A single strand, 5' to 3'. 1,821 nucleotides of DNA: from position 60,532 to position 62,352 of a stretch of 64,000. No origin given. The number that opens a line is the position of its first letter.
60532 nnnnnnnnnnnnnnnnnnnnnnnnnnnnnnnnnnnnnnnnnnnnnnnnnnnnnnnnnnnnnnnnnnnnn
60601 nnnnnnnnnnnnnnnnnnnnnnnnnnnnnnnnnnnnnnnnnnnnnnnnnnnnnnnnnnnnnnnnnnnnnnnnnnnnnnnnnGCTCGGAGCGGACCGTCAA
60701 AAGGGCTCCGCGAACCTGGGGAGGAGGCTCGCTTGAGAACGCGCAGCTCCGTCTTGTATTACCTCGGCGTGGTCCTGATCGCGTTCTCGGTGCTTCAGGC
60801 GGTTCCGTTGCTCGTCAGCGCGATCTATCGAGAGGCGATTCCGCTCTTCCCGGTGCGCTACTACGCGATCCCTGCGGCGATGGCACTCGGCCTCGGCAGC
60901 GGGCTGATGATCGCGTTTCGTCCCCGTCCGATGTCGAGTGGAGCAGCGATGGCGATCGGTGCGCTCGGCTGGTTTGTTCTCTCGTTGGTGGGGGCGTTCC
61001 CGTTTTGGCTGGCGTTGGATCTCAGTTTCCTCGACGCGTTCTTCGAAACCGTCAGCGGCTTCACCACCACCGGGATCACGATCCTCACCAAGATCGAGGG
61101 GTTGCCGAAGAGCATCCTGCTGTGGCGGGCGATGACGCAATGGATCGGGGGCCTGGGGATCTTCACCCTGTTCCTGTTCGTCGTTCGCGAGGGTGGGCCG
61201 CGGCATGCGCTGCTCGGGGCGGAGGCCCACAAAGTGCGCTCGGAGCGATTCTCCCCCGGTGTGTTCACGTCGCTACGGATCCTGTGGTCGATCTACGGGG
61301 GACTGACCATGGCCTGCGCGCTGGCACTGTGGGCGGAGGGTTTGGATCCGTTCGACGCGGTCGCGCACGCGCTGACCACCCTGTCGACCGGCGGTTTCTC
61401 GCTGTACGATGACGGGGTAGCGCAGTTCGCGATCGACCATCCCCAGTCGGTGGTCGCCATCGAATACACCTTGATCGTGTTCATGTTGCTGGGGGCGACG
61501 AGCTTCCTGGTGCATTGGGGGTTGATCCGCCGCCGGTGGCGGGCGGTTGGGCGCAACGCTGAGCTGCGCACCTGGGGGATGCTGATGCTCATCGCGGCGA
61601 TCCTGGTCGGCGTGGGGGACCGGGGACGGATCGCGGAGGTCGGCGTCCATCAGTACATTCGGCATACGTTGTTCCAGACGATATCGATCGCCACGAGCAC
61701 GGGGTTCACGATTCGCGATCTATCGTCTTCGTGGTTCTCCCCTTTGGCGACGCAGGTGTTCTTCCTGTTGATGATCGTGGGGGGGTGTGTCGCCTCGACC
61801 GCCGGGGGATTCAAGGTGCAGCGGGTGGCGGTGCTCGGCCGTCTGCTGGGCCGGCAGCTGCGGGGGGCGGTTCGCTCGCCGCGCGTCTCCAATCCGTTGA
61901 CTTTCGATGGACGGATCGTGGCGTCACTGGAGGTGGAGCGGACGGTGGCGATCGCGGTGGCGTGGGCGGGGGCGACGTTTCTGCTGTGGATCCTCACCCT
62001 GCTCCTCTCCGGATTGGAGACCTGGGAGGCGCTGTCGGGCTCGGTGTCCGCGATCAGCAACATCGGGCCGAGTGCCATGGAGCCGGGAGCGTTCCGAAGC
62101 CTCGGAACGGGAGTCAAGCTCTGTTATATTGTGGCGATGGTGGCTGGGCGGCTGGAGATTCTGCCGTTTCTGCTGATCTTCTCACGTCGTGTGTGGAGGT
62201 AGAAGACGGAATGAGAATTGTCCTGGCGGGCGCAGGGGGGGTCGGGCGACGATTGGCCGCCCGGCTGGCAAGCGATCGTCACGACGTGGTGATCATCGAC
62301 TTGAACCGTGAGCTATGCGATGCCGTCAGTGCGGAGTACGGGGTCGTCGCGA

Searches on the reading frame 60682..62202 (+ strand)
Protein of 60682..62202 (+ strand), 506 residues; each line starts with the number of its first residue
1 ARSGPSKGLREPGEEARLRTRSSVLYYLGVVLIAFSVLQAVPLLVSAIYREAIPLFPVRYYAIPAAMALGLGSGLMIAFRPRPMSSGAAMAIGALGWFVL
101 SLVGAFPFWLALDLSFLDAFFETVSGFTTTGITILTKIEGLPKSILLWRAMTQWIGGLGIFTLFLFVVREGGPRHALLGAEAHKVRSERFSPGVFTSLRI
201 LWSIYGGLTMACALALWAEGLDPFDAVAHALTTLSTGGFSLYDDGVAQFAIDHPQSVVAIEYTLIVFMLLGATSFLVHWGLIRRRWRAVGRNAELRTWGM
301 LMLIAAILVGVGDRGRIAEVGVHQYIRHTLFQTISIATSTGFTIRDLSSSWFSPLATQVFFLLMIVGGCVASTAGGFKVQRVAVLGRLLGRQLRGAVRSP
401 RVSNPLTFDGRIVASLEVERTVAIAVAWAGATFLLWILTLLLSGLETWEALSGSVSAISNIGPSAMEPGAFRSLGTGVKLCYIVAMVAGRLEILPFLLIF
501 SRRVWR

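Call 91: search_protein_families(library=pfam, proteins=[window:60682-62202:+], max_evalue=0.000001)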
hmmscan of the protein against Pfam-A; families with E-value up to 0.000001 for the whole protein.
window:60682-62202:+ (506 aa): 1 family
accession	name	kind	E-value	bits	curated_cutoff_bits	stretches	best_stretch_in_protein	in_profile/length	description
PF02386.22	TrkH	-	4e-42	144.8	27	1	96-501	42-491/502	Cation transport protein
